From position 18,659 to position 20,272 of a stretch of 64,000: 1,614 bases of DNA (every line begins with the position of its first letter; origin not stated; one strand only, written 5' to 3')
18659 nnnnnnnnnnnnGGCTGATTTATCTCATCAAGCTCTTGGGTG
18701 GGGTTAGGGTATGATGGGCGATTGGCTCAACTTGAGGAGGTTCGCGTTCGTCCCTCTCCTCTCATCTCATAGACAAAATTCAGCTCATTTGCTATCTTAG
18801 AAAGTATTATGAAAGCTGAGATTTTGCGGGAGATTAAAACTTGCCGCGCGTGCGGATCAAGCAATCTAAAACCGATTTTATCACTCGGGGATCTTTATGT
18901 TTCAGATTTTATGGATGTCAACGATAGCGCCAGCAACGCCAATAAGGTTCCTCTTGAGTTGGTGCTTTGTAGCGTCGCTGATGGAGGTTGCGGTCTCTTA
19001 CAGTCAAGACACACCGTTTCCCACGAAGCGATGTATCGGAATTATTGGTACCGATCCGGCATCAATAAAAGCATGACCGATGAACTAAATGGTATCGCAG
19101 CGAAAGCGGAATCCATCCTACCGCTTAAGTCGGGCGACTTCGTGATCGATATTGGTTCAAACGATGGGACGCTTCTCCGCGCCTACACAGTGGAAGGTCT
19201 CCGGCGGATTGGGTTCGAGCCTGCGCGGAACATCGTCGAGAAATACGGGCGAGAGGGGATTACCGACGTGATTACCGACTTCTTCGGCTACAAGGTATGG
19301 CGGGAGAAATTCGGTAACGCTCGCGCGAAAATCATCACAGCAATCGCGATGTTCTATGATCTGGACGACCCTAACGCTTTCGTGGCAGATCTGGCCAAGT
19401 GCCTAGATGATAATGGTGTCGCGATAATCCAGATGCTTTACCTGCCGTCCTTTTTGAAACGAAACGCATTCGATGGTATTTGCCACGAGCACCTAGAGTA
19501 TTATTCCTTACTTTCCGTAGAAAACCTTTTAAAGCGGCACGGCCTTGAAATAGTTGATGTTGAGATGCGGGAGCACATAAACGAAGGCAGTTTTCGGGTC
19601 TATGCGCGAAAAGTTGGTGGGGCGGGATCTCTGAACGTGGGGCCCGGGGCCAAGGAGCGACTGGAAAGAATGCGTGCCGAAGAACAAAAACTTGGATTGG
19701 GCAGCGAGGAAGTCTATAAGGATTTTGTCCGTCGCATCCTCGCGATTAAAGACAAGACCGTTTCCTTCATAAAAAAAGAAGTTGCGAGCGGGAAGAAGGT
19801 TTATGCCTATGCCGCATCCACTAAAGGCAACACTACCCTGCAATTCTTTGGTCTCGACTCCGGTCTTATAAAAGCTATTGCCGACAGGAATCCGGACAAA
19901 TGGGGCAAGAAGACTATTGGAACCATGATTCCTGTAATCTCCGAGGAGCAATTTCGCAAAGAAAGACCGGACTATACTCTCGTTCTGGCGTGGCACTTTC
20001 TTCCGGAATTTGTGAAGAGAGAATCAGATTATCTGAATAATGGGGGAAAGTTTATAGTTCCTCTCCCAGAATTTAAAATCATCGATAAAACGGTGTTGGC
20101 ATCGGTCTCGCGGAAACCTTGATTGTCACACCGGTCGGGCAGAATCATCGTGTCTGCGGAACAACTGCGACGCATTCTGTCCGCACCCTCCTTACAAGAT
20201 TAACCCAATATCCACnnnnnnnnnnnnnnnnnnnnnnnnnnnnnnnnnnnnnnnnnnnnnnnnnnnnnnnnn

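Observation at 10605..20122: Gmd plus a TylC3-type C-methyltransferase (and a B12-radical SAM enzyme at 5622-7397) predicts a C-methyl-branched 6-deoxyhexose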

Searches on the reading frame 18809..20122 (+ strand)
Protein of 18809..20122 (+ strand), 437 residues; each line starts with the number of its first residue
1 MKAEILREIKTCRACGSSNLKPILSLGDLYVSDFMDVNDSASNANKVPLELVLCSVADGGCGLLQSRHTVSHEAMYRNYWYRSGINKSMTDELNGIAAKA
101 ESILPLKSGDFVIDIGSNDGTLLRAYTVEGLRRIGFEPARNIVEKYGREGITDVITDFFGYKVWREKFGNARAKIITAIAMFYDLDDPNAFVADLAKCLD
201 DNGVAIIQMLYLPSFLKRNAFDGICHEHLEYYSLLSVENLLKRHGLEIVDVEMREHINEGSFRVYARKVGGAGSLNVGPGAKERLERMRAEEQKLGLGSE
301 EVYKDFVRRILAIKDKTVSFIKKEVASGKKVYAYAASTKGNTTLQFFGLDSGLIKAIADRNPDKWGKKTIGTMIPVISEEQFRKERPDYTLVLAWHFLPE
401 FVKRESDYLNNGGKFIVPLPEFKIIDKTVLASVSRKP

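Call 4: search_protein_families(library=pfam, proteins=[window:18809-20122:+])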
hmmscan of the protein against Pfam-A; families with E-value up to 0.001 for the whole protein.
window:18809-20122:+ (437 aa): 4 families
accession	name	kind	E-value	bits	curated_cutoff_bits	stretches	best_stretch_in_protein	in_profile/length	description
PF08484.17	Methyltransf_14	-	8.7e-44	149.6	23.5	1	259-420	4-160/160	C-methyltransferase C-terminal domain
PF13489.12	Methyltransf_23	-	3.6e-16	59.8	27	1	103-250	16-163/164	Methyltransferase domain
PF08421.16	Methyltransf_13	-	5.4e-10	39.7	31.3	1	12-76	1-62/62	Putative zinc binding domain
PF12571.13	Phage_tail_fib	-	0.00078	19.9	23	0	41-114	19-89/150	Phage tail-collar fibre protein, N-terminal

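Call 7: search_protein_families(library=ncbifam, proteins=[window:18809-20122:+], max_evalue=0.001)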
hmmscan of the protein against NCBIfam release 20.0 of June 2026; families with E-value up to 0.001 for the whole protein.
window:18809-20122:+ (437 aa): 0 families

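Call 10: search_solved_structures(query=window:18809-20122:+, max_evalue=0.01, show_alignments=2)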
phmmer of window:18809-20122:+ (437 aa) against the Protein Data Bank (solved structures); distinct sequences matched with E-value up to 0.01: 12.
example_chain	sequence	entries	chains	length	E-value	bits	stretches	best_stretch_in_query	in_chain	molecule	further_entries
4rv9_A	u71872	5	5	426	2.6e-58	201.1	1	7-425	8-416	D-mycarose 3-C-methyltransferase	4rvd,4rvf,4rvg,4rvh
5t64_A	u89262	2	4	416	5.5e-41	144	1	12-424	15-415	Sugar 3-C-methyl transferase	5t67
5t6b_A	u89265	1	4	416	8e-40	140.2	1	12-423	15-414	Sugar 3-C-methyl transferase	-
4e2w_A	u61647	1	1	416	1.5e-39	139.3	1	11-423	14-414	TcaB9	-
3ndi_A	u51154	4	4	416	2.6e-39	138.5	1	11-423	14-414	Methyltransferase | TcaB9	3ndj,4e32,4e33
4e2x_A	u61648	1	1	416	2.7e-39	138.5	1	11-423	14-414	TcaB9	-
4e30_A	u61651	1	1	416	3.8e-39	138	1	11-423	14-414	TcaB9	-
4e31_A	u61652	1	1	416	5.8e-39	137.4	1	11-423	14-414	TcaB9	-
4e2y_A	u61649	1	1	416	6.9e-39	137.1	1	11-423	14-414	TcaB9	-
4e2z_A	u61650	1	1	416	2.5e-38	135.3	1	11-423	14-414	TcaB9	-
6f5z_A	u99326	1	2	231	0.0014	20.8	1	79-211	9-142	24-sterol C-methyltransferase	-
3bus_A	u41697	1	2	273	0.0021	20.2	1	73-210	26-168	Methyltransferase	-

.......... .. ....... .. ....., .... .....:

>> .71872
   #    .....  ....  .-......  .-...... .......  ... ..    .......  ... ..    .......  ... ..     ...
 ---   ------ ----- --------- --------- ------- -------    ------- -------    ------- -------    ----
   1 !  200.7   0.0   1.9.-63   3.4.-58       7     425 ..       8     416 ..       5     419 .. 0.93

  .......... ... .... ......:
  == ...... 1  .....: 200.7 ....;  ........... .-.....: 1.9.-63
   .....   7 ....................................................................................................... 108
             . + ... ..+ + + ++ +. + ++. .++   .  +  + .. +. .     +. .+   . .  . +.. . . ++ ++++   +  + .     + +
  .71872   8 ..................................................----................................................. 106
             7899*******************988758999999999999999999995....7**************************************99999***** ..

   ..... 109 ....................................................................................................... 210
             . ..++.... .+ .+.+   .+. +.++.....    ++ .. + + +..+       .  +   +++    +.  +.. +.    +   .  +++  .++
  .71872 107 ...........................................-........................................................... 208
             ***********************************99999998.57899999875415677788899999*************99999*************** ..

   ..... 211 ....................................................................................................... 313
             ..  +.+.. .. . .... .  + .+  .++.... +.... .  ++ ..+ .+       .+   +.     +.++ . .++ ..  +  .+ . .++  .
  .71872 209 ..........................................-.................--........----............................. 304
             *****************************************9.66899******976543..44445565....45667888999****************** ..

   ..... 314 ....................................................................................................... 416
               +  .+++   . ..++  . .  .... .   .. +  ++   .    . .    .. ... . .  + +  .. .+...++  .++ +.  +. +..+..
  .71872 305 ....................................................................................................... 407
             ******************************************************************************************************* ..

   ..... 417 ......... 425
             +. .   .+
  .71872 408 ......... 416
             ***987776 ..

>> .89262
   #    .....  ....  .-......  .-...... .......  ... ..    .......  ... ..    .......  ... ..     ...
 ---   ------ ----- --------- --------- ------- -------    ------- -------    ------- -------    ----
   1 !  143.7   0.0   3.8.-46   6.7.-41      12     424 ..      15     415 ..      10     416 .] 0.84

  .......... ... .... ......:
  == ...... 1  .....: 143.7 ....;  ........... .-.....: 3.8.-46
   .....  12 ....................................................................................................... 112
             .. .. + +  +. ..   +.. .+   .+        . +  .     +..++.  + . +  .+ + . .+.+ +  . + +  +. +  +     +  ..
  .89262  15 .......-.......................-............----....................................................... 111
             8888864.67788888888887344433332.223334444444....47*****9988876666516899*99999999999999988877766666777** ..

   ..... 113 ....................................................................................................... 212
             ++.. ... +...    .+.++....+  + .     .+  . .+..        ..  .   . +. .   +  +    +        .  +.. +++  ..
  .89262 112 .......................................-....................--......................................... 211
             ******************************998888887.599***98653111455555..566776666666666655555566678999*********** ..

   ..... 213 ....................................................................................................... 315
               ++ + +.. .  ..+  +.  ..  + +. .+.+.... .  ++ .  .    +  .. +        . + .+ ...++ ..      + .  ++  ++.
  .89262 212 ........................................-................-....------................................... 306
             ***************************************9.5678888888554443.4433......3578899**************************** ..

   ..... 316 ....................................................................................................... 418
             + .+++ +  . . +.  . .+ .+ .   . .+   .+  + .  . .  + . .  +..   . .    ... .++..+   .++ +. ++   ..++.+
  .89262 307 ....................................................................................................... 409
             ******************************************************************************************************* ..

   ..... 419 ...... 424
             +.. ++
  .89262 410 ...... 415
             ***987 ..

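Call 12: find_homologous_proteins(query=window:18809-20122:+, max_evalue=1e-10)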
Query window:18809-20122:+ (437 aa): 7993 proteins with E <= 1e-10 among 8000 candidates; the best 120 are listed.
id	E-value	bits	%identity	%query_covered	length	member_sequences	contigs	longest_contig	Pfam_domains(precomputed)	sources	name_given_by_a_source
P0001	1.7e-292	988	100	100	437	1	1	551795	PF13489.13,PF08421.17,PF08484.18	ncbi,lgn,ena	-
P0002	1.0e-212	725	73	98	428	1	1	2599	PF13489.13,PF08421.17,PF08484.18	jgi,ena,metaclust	metaclust:\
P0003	1.3e-204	698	70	97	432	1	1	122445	PF13489.13,PF08421.17,PF08484.18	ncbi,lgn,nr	ncbi:MAG: class I SAM-dependent methyltransferase [bacterium]|nr:class I SAM-dependent methyltransfe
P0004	2.8e-199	680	69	97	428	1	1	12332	PF13489.13,PF08421.17,PF08484.18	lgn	-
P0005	3.1e-198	677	69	98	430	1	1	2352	PF13489.13,PF08421.17,PF08484.18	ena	-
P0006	3.2e-197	674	68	97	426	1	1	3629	PF13489.13,PF08421.17,PF08484.18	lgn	-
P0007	4.3e-197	673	68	98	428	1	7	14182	PF13489.13,PF08421.17,PF08484.18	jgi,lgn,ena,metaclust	metaclust:\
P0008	7.1e-196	669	68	97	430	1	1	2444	PF13489.13,PF08421.17,PF08484.18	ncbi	-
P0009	4.3e-195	667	68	97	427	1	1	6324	PF13489.13,PF08421.17,PF08484.18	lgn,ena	-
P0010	5.6e-195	666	69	95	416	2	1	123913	PF13489.13,PF08421.17,PF08484.18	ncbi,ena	-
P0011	1.0e-194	665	67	98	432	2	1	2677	PF13489.13,PF08421.17,PF08484.18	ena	-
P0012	1.6e-194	665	67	98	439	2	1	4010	PF13489.13,PF08421.17,PF08484.18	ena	-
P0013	4.5e-194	663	68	97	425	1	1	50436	PF13489.13,PF08421.17,PF08484.18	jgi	jgi:hypothetical protein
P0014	1.8e-193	661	67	97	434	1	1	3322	PF13489.13,PF08421.17,PF08484.18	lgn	-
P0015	2.5e-193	661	67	98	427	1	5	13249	PF13489.13,PF08421.17,PF08484.18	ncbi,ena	-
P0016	2.8e-193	661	66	97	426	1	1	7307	PF13489.13,PF08421.17,PF08484.18,PF08241.19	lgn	-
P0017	5.5e-193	660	66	99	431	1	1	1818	PF13489.13,PF08421.17,PF08484.18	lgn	-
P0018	8.2e-193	659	67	97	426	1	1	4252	PF13489.13,PF08421.17,PF08484.18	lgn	-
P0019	4.5e-192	657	66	99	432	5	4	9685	PF13489.13,PF08421.17,PF08484.18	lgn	-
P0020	5.2e-192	656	67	96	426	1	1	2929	PF13489.13,PF08421.17,PF08484.18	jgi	jgi:SAM-dependent methyltransferase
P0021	1.7e-191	655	66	98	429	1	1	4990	PF13489.13,PF08421.17,PF08484.18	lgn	-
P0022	2.7e-191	654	67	97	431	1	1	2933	PF13489.13,PF08421.17,PF08484.18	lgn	-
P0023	3.4e-191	654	67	95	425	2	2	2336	PF13489.13,PF08421.17,PF08484.18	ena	-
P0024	6.3e-191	653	68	97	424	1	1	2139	PF13489.13,PF08421.17,PF08484.18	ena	-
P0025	1.6e-188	645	66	96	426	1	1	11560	PF13489.13,PF08421.17,PF08484.18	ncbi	ncbi:MAG: class I SAM-dependent methyltransferase [Patescibacteria group bacterium]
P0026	1.6e-188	645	64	97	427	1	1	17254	PF13489.13,PF08421.17,PF08484.18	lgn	-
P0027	2.0e-188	645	66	97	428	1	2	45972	PF13489.13,PF08421.17,PF08484.18,PF08241.19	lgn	-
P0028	2.0e-188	645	65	97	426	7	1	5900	PF13489.13,PF08421.17,PF08484.18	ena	-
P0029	3.1e-188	644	66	97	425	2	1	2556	PF13489.13,PF08421.17,PF08484.18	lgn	-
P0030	2.9e-187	641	67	97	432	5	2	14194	PF13489.13,PF08421.17,PF08484.18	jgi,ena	jgi:hypothetical protein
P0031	4.1e-187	640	66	97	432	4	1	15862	PF13489.13,PF08421.17,PF08484.18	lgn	-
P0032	4.2e-187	640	65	99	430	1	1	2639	PF13489.13,PF08421.17,PF08484.18,PF08241.19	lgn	-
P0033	6.7e-187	640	66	97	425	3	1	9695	PF13489.13,PF08421.17,PF08484.18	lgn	-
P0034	6.7e-187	640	63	98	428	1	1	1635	PF13489.13,PF08421.17,PF08484.18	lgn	-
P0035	8.0e-187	639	67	97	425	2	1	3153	PF13489.13,PF08421.17,PF08484.18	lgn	-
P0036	1.2e-186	639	67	95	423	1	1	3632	PF13489.13,PF08421.17,PF08484.18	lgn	-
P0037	1.3e-186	639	66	96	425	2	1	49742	PF13489.13,PF08421.17,PF08484.18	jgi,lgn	jgi:hypothetical protein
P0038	1.6e-186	638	66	97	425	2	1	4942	PF13489.13,PF08421.17,PF08484.18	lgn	-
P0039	2.0e-186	638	65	97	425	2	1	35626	PF13489.13,PF08421.17,PF08484.18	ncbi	-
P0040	5.5e-186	637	65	98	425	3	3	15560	PF13489.13,PF08421.17,PF08484.18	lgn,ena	-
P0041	5.6e-186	637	65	97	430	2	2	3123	PF13489.13,PF08421.17,PF08484.18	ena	-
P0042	9.6e-186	636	63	98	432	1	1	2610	PF13489.13,PF08421.17,PF08484.18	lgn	-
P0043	1.3e-185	635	70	88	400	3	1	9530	PF13489.13,PF08484.18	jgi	-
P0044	2.5e-185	634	66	96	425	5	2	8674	PF13489.13,PF08421.17,PF08484.18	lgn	-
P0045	3.6e-185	634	64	98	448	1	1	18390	PF13489.13,PF08421.17,PF08484.18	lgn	-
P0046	3.6e-185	634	63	97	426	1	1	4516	PF13489.13,PF08421.17,PF08484.18,PF08241.19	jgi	jgi:hypothetical protein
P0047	4.1e-185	634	64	98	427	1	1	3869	PF13489.13,PF08421.17,PF08484.18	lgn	-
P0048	4.3e-185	634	65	97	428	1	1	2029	PF13489.13,PF08421.17,PF08484.18,PF08241.19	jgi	jgi:SAM-dependent methyltransferase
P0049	4.5e-185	634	65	97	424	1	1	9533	PF13489.13,PF08421.17,PF08484.18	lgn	-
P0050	5.3e-185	633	65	96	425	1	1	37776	PF13489.13,PF08421.17,PF08484.18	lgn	-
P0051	5.4e-185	633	65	97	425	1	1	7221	PF13489.13,PF08421.17,PF08484.18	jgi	-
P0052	8.6e-185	633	63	97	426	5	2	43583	PF13489.13,PF08421.17,PF08484.18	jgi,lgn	-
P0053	1.1e-184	632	64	97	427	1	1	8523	PF13489.13,PF08421.17,PF08484.18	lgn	-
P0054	1.2e-184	632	67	96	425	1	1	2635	PF13489.13,PF08421.17,PF08484.18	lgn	-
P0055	1.4e-184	632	66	96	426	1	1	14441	PF13489.13,PF08421.17,PF08484.18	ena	-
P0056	2.6e-184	631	67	96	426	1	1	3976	PF13489.13,PF08421.17,PF08484.18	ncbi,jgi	jgi:NDP-4-keto-2,6-dideoxyhexose 3-C-methyltransferase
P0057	5.0e-184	630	66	97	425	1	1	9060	PF13489.13,PF08421.17,PF08484.18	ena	-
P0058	7.7e-184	630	64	97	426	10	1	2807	PF13489.13,PF08421.17,PF08484.18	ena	-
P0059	8.0e-184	630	66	97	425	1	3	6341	PF13489.13,PF08421.17,PF08484.18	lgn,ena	-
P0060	9.2e-184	629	64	98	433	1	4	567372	PF13489.13,PF08421.17,PF08484.18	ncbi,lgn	-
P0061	1.2e-183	629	66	97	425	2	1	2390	PF13489.13,PF08421.17,PF08484.18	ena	-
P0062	1.3e-183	629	66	95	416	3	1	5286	PF13489.13,PF08421.17,PF08484.18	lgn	-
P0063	1.9e-183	628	64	96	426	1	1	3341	PF13489.13,PF08421.17,PF08484.18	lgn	-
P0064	2.6e-183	628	64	97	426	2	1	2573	PF13489.13,PF08421.17,PF08484.18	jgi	-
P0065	3.2e-183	628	65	97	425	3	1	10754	PF13489.13,PF08421.17,PF08484.18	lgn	-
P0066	3.6e-183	627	65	97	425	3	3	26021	PF13489.13,PF08421.17,PF08484.18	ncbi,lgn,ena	-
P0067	5.2e-183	627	64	98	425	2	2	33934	PF13489.13,PF08421.17,PF08484.18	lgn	-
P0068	5.9e-183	627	64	97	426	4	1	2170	PF13489.13,PF08421.17,PF08484.18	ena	-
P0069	1.0e-182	626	67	95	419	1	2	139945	PF13489.13,PF08421.17,PF08484.18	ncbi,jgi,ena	-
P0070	1.3e-182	626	66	95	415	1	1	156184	PF13489.13,PF08421.17,PF08484.18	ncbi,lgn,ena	-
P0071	2.0e-182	625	65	97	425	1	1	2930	PF13489.13,PF08421.17,PF08484.18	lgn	-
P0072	4.0e-182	624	65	97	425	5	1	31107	PF13489.13,PF08421.17,PF08484.18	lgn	-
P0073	4.2e-182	624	65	97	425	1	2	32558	PF13489.13,PF08421.17,PF08484.18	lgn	-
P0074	4.9e-182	624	65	97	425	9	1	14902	PF13489.13,PF08421.17,PF08484.18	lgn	-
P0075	6.6e-182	623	64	95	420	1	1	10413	PF13489.13,PF08421.17,PF08484.18,PF08242.19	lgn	-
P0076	8.4e-182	623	64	97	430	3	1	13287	PF13489.13,PF08421.17,PF08484.18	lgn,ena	-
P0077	9.8e-182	623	62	96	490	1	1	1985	PF13489.13,PF08421.17,PF08484.18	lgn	-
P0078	1.2e-181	622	62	97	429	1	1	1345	PF13489.13,PF08421.17,PF08484.18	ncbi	-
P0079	1.3e-181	622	64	97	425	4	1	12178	PF13489.13,PF08421.17,PF08484.18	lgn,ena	-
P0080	1.6e-181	622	67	93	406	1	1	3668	PF13489.13,PF08421.17,PF08484.18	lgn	-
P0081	2.6e-181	621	64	97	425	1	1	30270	PF13489.13,PF08421.17,PF08484.18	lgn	-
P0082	2.7e-181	621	65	96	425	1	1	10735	PF13489.13,PF08421.17,PF08484.18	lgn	-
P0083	3.4e-181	621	64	96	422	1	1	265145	PF13489.13,PF08421.17,PF08484.18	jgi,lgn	jgi:hypothetical protein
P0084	3.4e-181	621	63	97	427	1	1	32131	PF13489.13,PF08421.17,PF08484.18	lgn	-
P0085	3.7e-181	621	65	97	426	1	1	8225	PF13489.13,PF08421.17,PF08484.18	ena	-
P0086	3.8e-181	621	65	96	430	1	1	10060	PF13489.13,PF08421.17,PF08484.18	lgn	-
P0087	4.6e-181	620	65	96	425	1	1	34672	PF13489.13,PF08421.17,PF08484.18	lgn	-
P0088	5.1e-181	620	67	92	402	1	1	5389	PF13489.13,PF08484.18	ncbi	-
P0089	1.0e-180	619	65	96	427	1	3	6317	PF13489.13,PF08421.17,PF08484.18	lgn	-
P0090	1.3e-180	619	66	96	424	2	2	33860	PF13489.13,PF08421.17,PF08484.18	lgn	-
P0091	1.8e-180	618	62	98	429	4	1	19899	PF13489.13,PF08421.17,PF08484.18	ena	-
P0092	2.2e-180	618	63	97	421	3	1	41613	PF13489.13,PF08421.17,PF08484.18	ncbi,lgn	ncbi:MAG: class I SAM-dependent methyltransferase [Patescibacteria group bacterium]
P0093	3.1e-180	618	65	97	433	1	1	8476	PF13489.13,PF08421.17,PF08484.18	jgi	jgi:hypothetical protein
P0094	3.8e-180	617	63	96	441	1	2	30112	PF13489.13,PF08421.17,PF08484.18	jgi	jgi:hypothetical protein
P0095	4.0e-180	617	65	97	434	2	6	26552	PF13489.13,PF08421.17,PF08484.18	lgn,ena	-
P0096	4.5e-180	617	64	97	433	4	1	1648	PF13489.13,PF08421.17,PF08484.18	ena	-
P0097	6.7e-180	617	63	98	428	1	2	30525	PF13489.13,PF08421.17,PF08484.18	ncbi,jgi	jgi:hypothetical protein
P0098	7.8e-180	616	64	97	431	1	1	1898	PF13489.13,PF08421.17,PF08484.18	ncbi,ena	-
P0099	7.8e-180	616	62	98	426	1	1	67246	PF13489.13,PF08421.17,PF08484.18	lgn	-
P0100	7.9e-180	616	64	97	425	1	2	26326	PF13489.13,PF08421.17,PF08484.18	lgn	-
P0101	1.5e-179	615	64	96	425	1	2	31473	PF13489.13,PF08421.17,PF08484.18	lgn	-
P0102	1.8e-179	615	64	95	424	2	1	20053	PF13489.13,PF08421.17,PF08484.18,PF08241.19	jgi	-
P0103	2.4e-179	615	63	98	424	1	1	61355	PF13489.13,PF08421.17,PF08484.18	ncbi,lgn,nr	ncbi:class I SAM-dependent methyltransferase [Candidatus Wolfebacteria bacterium]|nr:class I SAM-dep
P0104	3.6e-179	614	64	97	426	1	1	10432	PF13489.13,PF08421.17,PF08484.18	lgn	-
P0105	4.8e-179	614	63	96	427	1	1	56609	PF13489.13,PF08421.17,PF08484.18,PF08241.19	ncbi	-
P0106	2.1e-178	612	64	97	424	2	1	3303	PF13489.13,PF08421.17,PF08484.18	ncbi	-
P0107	4.8e-178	610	67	92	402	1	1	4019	PF13489.13,PF08484.18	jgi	jgi:ribosome maturation factor RimP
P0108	5.3e-178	610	66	92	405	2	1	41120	PF13489.13,PF08421.17,PF08484.18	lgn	-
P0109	5.6e-178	610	62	97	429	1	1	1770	PF13489.13,PF08421.17,PF08484.18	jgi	-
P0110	9.4e-178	610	62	98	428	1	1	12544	PF13489.13,PF08421.17,PF08484.18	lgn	-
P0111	1.3e-177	609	62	97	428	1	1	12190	PF13489.13,PF08421.17,PF08484.18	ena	-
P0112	1.3e-177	609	63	97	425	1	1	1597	PF13489.13,PF08421.17,PF08484.18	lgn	-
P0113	1.3e-177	609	62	98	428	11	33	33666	PF13489.13,PF08421.17,PF08484.18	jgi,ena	jgi:NDP-4-keto-2,6-dideoxyhexose 3-C-methyltransferase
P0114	2.7e-177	608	64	97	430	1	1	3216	PF13489.13,PF08421.17,PF08484.18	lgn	-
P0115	4.0e-177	607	65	93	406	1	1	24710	PF13489.13,PF08421.17,PF08484.18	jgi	jgi:hypothetical protein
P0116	7.9e-177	606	65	93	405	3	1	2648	PF13489.13,PF08484.18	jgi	jgi:hypothetical protein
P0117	9.1e-177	606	63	98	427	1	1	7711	PF13489.13,PF08421.17,PF08484.18,PF08241.19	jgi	jgi:NDP-4-keto-2,6-dideoxyhexose 3-C-methyltransferase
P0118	1.3e-176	606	63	97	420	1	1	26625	PF13489.13,PF08421.17,PF08484.18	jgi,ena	-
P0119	1.6e-176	605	62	97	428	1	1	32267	PF13489.13,PF08421.17,PF08484.18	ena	-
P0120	3.2e-176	604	61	97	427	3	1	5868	PF13489.13,PF08421.17,PF08484.18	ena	-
